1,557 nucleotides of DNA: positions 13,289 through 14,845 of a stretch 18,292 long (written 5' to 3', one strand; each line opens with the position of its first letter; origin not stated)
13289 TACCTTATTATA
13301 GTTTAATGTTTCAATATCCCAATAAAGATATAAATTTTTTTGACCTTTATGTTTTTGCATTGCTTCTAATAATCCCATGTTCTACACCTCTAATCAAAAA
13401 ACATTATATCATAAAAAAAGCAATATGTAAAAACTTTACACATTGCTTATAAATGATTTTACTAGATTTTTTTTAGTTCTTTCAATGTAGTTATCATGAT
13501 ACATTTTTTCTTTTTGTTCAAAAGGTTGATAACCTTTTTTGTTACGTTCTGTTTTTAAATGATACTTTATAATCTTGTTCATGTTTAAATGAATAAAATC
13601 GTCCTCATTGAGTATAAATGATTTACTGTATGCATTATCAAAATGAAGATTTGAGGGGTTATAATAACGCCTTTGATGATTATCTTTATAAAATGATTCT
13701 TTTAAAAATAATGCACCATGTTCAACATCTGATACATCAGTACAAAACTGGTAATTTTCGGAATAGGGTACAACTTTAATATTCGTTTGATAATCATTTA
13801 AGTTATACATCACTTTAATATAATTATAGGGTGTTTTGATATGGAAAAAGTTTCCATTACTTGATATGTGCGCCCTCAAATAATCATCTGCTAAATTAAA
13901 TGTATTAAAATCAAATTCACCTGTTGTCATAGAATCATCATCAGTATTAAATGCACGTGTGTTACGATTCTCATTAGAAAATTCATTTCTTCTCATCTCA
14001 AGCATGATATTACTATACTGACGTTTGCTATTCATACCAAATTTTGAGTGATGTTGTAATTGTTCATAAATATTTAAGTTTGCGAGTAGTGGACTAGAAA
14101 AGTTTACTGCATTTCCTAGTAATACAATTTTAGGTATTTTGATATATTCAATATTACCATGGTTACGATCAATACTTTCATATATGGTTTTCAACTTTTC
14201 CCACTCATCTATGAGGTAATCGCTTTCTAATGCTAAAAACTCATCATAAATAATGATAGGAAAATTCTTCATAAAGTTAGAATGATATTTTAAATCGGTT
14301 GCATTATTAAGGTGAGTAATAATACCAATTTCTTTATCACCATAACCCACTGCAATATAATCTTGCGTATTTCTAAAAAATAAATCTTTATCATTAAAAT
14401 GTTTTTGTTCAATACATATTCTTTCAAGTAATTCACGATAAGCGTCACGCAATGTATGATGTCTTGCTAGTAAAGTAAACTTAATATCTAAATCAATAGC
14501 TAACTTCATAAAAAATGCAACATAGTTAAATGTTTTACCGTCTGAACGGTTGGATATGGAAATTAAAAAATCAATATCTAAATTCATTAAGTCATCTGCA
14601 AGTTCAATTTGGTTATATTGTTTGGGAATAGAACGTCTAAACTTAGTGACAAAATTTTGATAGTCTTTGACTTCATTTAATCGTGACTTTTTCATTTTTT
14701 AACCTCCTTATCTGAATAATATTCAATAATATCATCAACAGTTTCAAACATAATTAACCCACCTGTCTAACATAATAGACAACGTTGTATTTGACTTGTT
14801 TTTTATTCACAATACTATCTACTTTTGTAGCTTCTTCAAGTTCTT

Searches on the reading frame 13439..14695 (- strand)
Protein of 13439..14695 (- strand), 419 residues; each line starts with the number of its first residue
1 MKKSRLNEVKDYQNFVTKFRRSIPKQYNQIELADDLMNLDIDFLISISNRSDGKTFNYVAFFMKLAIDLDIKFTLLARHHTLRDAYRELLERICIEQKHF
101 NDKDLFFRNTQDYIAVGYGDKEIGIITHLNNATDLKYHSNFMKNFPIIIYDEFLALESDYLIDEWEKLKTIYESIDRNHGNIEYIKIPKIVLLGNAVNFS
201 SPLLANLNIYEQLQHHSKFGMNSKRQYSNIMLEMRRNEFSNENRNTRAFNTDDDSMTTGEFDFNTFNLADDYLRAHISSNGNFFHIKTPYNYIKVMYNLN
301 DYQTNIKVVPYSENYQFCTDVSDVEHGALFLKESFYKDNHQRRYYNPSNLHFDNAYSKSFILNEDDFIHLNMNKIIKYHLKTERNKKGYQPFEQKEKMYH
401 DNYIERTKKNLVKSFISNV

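Call 35: search_protein_families(library=pfam, proteins=[window:13439-14695:-], max_evalue=0.01)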
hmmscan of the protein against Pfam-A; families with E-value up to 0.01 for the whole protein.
window:13439-14695:- (419 aa): 0 families

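Call 75: search_solved_structures(query=window:13439-14695:-, max_evalue=10, show_alignments=2)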
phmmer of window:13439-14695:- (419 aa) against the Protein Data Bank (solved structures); distinct sequences matched with E-value up to 10: 2.
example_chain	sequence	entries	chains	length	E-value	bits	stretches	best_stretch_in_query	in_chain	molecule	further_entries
4bv4_R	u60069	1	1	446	0.092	15.2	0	125-161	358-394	PROTEIN TOLL, VARIABLE LYMPHOCYTE RECEPTOR B CHIMERA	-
6qe2_A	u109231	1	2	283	1.4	11.3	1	170-232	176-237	Monoacylglycerol lipase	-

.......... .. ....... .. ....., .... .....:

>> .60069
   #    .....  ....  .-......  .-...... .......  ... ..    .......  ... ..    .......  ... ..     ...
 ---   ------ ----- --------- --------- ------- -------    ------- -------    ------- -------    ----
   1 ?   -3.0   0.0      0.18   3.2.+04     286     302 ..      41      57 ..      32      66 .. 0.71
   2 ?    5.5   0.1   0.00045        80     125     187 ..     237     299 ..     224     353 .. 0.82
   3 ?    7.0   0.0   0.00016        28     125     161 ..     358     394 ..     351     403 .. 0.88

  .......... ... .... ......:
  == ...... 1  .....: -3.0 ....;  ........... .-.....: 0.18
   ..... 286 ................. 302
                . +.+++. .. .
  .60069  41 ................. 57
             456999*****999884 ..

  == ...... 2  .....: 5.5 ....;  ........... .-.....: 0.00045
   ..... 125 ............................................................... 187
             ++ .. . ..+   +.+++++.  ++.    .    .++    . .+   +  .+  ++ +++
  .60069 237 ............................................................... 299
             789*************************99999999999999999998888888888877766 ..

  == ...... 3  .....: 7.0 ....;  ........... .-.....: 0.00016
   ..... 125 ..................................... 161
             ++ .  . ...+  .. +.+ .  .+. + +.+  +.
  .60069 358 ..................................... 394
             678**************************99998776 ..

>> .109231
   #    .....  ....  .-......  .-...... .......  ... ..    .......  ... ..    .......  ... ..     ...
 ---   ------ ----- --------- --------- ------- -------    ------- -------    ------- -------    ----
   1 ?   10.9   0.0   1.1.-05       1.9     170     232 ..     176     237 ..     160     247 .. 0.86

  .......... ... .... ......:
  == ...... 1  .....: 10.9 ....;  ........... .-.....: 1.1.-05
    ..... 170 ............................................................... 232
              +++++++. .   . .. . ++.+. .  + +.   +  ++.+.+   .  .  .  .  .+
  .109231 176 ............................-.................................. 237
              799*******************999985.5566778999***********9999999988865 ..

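Call 76: search_protein_families(library=phrogs, proteins=[window:13439-14695:-], max_evalue=0.001)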
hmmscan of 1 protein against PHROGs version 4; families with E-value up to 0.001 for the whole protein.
window:13439-14695:- (419 aa): 1 family
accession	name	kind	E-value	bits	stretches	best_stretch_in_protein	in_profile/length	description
phrog_2150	-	head and packaging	1.2e-107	361.2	1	21-367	4-339/341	terminase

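Call 83: find_homologous_proteins(query=window:13439-14695:-, max_evalue=0.00001)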
Query window:13439-14695:- (419 aa): 398 proteins with E <= 0.00001 among 2181 candidates; the best 120 are listed.
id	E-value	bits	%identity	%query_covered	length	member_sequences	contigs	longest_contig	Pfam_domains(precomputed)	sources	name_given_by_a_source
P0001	1.1e-273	926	98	100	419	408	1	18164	-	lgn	-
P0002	4.2e-233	792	84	100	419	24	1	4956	-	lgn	-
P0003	6.6e-229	778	82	99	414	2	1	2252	-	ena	-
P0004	9.8e-216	735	79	99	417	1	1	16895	-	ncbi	-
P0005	8.4e-215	732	77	99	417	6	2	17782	-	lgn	-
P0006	6.5e-204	696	75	99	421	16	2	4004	-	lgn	-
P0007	1.2e-202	692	74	99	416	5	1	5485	-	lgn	-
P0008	5.3e-201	686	75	97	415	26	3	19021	-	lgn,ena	-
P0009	6.8e-198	676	72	99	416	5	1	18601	-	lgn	-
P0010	4.0e-196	670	73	97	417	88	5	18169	-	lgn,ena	-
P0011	3.3e-188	644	71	97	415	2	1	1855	-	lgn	-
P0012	8.5e-188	643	71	97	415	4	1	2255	-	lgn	-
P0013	9.2e-188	643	71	97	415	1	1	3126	-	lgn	-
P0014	3.2e-187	641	70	97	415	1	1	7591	-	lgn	-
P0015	2.1e-186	638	70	98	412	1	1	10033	-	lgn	-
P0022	5.5e-178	610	67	99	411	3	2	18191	-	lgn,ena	-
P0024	1.9e-175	602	67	98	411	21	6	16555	-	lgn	-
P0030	1.3e-172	593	66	98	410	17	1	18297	-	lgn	-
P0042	1.9e-151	523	58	98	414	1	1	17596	-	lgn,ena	-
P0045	1.3e-142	494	56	98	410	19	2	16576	-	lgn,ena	-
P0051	6.9e-133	462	54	98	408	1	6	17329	-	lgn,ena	-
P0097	2.5e-103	365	49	95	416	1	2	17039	-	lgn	-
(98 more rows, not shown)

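Call 85: find_encoding_contigs(protein=P0045, flank=10000, max_places=2)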
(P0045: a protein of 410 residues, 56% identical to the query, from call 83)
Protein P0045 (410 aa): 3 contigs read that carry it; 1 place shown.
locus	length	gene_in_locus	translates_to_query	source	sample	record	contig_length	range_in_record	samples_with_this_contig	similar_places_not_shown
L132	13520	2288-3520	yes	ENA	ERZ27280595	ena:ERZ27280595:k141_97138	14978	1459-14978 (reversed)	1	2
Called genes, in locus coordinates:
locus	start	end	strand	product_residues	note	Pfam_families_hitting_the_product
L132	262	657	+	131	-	-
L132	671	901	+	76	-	-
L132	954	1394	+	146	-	-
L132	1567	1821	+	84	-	-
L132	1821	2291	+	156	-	-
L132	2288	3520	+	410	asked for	-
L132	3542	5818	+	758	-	PF03175:DNA_pol_B_2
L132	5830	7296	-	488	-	PF21480:PlyCA_N (faint), PF05257:CHAP (weak)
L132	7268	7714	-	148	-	PF05105:Phage_holin_4_1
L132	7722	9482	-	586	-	PF16838:Caud_tail_N, PF20934:phi29_gp9_C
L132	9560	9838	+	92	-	-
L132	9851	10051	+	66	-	-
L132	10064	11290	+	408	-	PF25622:Phi29_MCP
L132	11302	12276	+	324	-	PF05352:Phage_connector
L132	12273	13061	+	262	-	-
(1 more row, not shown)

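Call 87: find_encoding_contigs(protein=P0008, flank=10000, max_places=1)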
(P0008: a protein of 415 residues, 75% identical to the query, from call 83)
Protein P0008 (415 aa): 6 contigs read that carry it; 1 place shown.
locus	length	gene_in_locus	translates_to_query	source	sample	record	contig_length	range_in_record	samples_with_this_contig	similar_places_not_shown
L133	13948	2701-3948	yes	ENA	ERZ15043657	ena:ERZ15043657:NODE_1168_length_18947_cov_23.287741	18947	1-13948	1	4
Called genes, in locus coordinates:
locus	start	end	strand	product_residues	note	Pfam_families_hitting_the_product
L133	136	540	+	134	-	-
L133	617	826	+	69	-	-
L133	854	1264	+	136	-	-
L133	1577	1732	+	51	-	-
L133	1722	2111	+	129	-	-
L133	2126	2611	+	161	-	-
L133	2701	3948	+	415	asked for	-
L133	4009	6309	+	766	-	PF03175:DNA_pol_B_2 (weak)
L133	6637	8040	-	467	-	PF18013:Phage_lysozyme2, PF05257:CHAP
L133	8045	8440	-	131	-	PF05105:Phage_holin_4_1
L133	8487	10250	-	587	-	PF16838:Caud_tail_N, PF20934:phi29_gp9_C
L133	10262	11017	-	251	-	-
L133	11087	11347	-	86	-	-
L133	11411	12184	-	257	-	PF01510:Amidase_2, PF08460:SH3_5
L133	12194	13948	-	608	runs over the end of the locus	PF13229:Beta_helix (weak)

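Call 88: find_encoding_contigs(protein=P0009, flank=10000, max_places=1)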
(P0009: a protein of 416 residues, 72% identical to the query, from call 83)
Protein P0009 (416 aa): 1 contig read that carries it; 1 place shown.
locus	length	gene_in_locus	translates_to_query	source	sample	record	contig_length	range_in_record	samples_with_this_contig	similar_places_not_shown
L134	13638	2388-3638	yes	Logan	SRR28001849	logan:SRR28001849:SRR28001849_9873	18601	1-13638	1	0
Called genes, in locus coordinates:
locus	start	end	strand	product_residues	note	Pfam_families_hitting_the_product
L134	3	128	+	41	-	?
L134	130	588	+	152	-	-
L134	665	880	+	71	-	-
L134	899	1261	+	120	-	-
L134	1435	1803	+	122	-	-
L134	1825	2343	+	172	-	-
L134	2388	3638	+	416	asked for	-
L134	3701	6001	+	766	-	PF03175:DNA_pol_B_2 (weak)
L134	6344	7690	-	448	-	PF18013:Phage_lysozyme2, PF01551:Peptidase_M23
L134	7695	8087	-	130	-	PF05105:Phage_holin_4_1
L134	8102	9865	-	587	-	PF16838:Caud_tail_N, PF20934:phi29_gp9_C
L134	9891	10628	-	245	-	-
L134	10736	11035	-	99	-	-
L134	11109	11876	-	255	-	PF01510:Amidase_2, PF08460:SH3_5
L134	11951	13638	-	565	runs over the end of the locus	PF13229:Beta_helix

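Call 89: find_encoding_contigs(protein=P0022, flank=10000, max_places=1)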
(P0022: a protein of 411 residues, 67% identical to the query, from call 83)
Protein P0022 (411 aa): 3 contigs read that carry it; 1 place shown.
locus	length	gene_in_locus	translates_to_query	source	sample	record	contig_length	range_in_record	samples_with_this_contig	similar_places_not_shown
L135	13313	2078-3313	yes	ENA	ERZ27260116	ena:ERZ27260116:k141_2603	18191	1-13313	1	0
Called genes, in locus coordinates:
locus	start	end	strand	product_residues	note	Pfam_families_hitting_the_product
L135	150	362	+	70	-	-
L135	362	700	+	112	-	-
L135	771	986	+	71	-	-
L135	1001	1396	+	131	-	-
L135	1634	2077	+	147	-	-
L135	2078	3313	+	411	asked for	-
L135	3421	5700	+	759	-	-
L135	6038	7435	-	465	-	PF18013:Phage_lysozyme2, PF05257:CHAP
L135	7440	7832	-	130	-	PF05105:Phage_holin_4_1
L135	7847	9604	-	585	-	PF16838:Caud_tail_N, PF20934:phi29_gp9_C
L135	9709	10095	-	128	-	-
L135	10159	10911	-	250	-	PF05257:CHAP, PF08460:SH3_5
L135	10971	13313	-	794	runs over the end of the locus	PF00149:Metallophos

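Call 90: find_encoding_contigs(protein=P0005, flank=10000, max_places=1)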
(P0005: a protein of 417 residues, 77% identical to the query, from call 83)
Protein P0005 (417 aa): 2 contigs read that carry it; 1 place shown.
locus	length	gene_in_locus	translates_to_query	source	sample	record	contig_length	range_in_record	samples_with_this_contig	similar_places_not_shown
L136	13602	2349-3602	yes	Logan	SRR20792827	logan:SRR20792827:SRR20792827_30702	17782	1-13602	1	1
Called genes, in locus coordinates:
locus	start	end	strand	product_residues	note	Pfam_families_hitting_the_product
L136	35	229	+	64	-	-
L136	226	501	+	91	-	-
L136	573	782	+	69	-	-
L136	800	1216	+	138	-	-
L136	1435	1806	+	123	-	-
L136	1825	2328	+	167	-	-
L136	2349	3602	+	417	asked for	-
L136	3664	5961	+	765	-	PF03175:DNA_pol_B_2 (weak)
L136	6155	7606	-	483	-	PF21480:PlyCA_N, PF05257:CHAP (weak)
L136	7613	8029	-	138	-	PF05105:Phage_holin_4_1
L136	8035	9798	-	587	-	PF16838:Caud_tail_N, PF20934:phi29_gp9_C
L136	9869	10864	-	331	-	PF12795:MscS_porin (weak)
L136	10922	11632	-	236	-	PF05257:CHAP, PF08460:SH3_5 (faint), PF25606:SH3b_P2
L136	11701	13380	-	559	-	PF13229:Beta_helix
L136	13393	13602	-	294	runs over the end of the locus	-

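Call 91: find_encoding_contigs(protein=P0030, flank=10000, max_places=1)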
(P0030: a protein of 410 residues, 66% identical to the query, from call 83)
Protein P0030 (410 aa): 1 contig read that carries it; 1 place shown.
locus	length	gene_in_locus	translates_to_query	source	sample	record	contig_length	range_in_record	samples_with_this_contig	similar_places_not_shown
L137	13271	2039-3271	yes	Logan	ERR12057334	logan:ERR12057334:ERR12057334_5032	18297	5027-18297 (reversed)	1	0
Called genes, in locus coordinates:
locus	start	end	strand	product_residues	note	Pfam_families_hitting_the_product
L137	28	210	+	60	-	-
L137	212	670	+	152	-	-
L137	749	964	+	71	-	-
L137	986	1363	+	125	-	-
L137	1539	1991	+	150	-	-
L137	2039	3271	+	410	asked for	-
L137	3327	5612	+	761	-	-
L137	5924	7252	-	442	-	PF18013:Phage_lysozyme2, PF01551:Peptidase_M23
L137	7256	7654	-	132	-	PF05105:Phage_holin_4_1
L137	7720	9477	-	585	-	PF16838:Caud_tail_N, PF20934:phi29_gp9_C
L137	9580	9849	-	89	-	-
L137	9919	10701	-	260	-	PF01510:Amidase_2, PF08460:SH3_5 (weak)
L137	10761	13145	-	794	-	PF00149:Metallophos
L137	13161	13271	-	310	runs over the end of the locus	-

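Call 92: find_encoding_contigs(protein=P0042, flank=10000, max_places=1)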
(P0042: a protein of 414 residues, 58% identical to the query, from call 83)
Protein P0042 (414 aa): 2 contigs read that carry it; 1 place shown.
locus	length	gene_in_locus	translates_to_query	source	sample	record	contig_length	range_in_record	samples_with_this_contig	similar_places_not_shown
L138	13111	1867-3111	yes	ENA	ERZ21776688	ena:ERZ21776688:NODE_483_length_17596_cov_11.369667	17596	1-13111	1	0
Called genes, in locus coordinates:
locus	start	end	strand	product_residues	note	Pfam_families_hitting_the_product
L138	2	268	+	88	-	?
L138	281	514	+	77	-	-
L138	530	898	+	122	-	-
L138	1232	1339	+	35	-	-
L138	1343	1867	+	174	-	-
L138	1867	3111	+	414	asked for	-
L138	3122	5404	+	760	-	-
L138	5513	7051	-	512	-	PF21480:PlyCA_N, PF01551:Peptidase_M23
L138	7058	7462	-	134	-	PF05105:Phage_holin_4_1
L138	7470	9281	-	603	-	PF16838:Caud_tail_N, PF20934:phi29_gp9_C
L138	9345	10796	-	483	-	-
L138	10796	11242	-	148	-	-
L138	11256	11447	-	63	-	-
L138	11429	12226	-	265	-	PF01510:Amidase_2, PF08460:SH3_5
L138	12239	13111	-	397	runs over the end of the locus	PF01551:Peptidase_M23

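Call 93: find_encoding_contigs(protein=P0097, flank=10000, max_places=1)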
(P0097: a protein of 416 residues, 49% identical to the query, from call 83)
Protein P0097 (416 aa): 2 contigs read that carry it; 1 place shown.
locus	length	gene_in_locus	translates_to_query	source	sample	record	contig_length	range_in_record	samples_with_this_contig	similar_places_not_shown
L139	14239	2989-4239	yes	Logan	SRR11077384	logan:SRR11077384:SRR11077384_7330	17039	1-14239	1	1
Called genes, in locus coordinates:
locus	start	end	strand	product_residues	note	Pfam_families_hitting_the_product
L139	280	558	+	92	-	-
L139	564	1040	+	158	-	-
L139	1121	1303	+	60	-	-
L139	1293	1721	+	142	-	-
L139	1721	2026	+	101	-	-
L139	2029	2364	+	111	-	-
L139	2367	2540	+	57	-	-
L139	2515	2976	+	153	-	-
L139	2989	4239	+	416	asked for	-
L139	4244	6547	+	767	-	PF03175:DNA_pol_B_2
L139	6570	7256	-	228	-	PF00959:Phage_lysozyme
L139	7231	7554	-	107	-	-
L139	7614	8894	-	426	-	PF05382:Amidase_5 (weak)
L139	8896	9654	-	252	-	-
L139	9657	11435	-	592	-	PF16838:Caud_tail_N, PF20934:phi29_gp9_C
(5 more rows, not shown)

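Call 99: predict_structure(alignment_id=A6)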
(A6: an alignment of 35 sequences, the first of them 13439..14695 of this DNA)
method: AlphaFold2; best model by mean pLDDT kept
length: 419 residues; sequences in the alignment: 35
mean_pLDDT: 80.7   pTM: 0.68
mean pLDDT of the five models: 80.7, 80.2, 79.8, 78.1, 77.6
residues with pLDDT >= 90: 133; 70-90: 185; 50-70: 97; < 50: 4
segments of 3 or more residues with pLDDT < 50: none
pLDDT, mean of each block of 10 residues (from residue 1): 78 93 84 92 85 87 95 91 91 93 93 93 92 70 91 65 80 80 88 73 69 61 84 78 65 61 66 85 90 91 89 87 78 87 80 82 84 91 70 61 63 52
secondary structure, 60 per line:
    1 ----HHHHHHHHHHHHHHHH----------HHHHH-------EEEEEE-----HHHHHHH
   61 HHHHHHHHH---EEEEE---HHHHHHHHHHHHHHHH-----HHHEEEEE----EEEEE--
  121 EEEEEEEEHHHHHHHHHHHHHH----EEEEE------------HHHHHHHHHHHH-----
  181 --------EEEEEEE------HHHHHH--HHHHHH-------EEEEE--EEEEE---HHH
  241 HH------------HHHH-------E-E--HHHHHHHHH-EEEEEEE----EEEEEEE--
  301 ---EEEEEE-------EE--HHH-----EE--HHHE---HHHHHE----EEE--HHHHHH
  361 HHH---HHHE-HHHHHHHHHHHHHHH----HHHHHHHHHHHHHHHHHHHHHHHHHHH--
elements in order: H5-20 H31-35 E43-48 H54-69 E73-77 H81-96 E105-109 E114-118 E121-128 H129-142 E147-151 H164-175 E189-195 H202-207 H210-215 E223-227 E230-234 H238-242 H255-258 H271-279 E281-287 E292-298 E304-309 H340-344 E350-352 H355-363 H372-386 H391-417

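Call 104: fold_search(model_id=the predicted structure, library=pdb)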
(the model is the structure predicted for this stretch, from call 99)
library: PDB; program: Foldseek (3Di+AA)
matches with E <= 10: 1835; with E <= 0.001: 49
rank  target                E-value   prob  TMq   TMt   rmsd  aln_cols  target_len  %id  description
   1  7jqp_B                2.9e-11  1.00  0.44  0.50   9.1       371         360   15  The Phi-28 gp11 DNA packaging Motor (released 2021-06-16)
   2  7jq6_B                3.2e-11  1.00  0.45  0.50   8.8       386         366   14  The Phi-28 gp11 DNA packaging Motor (released 2021-06-16)
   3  7jq6_C                6.1e-11  1.00  0.41  0.46   9.3       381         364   14  The Phi-28 gp11 DNA packaging Motor (released 2021-06-16)
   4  7jq7_A                1.5e-10  1.00  0.44  0.49   9.2       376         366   14  The Phi-28 gp11 DNA packaging Motor (released 2021-06-16)
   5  7jqp_D                1.7e-10  1.00  0.42  0.48   9.3       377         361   14  The Phi-28 gp11 DNA packaging Motor (released 2021-06-16)
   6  7jq7_C                1.8e-10  1.00  0.45  0.50   9.0       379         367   15  The Phi-28 gp11 DNA packaging Motor (released 2021-06-16)
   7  7jq6_D                2.4e-10  1.00  0.44  0.49   9.1       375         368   15  The Phi-28 gp11 DNA packaging Motor (released 2021-06-16)
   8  7jq6_A                2.7e-10  1.00  0.38  0.43  10.5       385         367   14  The Phi-28 gp11 DNA packaging Motor (released 2021-06-16)
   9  7jqq_A                2.6e-08  1.00  0.42  0.52   8.1       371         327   16  The bacteriophage Phi-29 viral genome packaging motor assembly (released 2021-05-19)
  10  5hd9                  2.7e-07  1.00  0.37  0.74   3.7       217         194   16  Crystal Structure of the N-terminal domain of the DNA packaging ATPase from bacteriophage phi29 (released 2016-03-09)
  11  8dgc_E                1.2e-05  1.00  0.34  0.28  13.9       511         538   12  Avs3 bound to phage PhiV-1 terminase (released 2022-08-03)
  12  4iei                  3.5e-05  1.00  0.35  0.33  11.6       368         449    9  Crystal Structure of the large terminase subunit gp2 of bacterial virus Sf6 complexed with ADP (released 2013-05-01)
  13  4bij_A                6.3e-05  1.00  0.35  0.31  12.8       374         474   12  Threading model of T7 large terminase (released 2013-05-08)
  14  4iee                  8.0e-05  1.00  0.33  0.31  10.7       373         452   11  Crystal Structure of the large terminase subunit gp2 of bacterial virus Sf6 complexed with ATP-r-S (released 2013-05-01)
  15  4idh                  1.1e-04  1.00  0.34  0.32   9.4       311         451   12  Crystal Structure of the large terminase subunit gp2 of bacterial virus Sf6 (released 2013-05-01)
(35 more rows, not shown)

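Call 115: find_encoding_contigs(protein=P0051, flank=10000, max_places=1)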
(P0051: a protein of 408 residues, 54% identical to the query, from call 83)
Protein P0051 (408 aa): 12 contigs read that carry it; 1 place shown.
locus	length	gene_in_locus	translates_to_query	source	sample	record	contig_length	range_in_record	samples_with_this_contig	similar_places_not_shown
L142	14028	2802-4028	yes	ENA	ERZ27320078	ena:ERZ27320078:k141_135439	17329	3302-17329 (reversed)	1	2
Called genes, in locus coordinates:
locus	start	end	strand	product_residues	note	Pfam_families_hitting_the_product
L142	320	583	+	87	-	-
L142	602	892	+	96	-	-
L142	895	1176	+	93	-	-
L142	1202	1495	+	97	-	-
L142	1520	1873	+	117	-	-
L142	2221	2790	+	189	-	-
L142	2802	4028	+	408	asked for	-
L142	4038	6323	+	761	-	-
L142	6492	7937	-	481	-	PF21480:PlyCA_N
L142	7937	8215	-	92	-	-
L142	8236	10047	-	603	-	PF16838:Caud_tail_N, PF20934:phi29_gp9_C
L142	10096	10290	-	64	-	-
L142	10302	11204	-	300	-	-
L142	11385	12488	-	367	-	PF01551:Peptidase_M23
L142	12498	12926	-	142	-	-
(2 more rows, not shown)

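Call 116: find_encoding_contigs(protein=P0024, flank=10000, max_places=1)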
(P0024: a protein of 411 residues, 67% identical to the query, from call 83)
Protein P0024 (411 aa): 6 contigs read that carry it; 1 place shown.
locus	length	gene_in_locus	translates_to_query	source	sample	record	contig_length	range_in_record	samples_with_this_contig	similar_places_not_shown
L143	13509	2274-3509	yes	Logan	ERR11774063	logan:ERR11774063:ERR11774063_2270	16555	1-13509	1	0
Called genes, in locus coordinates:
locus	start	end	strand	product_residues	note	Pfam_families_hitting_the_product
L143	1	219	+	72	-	?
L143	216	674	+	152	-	-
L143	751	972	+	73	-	-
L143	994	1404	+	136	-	-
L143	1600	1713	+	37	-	-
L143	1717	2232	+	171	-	-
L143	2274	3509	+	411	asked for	-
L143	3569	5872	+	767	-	PF03175:DNA_pol_B_2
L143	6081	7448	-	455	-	PF18013:Phage_lysozyme2, PF01551:Peptidase_M23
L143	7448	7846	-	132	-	PF05105:Phage_holin_4_1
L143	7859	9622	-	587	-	PF16838:Caud_tail_N, PF20934:phi29_gp9_C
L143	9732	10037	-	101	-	-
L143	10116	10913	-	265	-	PF01510:Amidase_2, PF08460:SH3_5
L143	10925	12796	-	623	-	PF21311:Phage_RBD_prop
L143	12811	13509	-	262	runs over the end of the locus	-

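Call 117: find_encoding_contigs(protein=P0010, flank=10000, max_places=1)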
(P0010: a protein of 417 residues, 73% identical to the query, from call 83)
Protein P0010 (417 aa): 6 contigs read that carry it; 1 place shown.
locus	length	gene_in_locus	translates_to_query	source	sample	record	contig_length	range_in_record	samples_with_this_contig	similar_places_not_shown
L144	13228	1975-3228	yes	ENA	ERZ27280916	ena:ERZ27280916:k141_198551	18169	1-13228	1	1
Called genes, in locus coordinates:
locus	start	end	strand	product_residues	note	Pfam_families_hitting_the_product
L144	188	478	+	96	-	-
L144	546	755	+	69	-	-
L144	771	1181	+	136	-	-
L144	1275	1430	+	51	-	-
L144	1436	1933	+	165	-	-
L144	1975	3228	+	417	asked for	-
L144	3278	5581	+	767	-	PF03175:DNA_pol_B_2 (weak)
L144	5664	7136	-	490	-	PF21480:PlyCA_N (weak), PF05257:CHAP (weak)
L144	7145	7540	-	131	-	PF05105:Phage_holin_4_1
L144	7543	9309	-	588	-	PF16838:Caud_tail_N, PF20934:phi29_gp9_C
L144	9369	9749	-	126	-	PF06005:ZapB (faint), PF13851:GAS (weak), PF28175:T4SS_LegC2C7 (weak), PF00170:bZIP_1 (faint), PF07989:Cnn_1N (weak)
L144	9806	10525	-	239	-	PF05257:CHAP, PF08460:SH3_5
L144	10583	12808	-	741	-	PF13884:Peptidase_S74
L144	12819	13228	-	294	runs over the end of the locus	-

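Call 121: find_encoding_contigs(protein=P0002, flank=10000, max_places=2)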
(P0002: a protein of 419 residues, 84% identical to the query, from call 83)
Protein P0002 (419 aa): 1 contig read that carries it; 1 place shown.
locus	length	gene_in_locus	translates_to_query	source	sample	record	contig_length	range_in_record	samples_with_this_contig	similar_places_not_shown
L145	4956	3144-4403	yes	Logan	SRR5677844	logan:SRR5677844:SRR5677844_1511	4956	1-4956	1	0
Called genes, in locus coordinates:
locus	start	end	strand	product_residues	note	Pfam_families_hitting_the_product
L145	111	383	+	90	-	-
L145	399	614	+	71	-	-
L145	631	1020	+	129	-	-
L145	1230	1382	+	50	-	-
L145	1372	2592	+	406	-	PF13472:Lipase_GDSL_2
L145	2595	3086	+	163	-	-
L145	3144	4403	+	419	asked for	-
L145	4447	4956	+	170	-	?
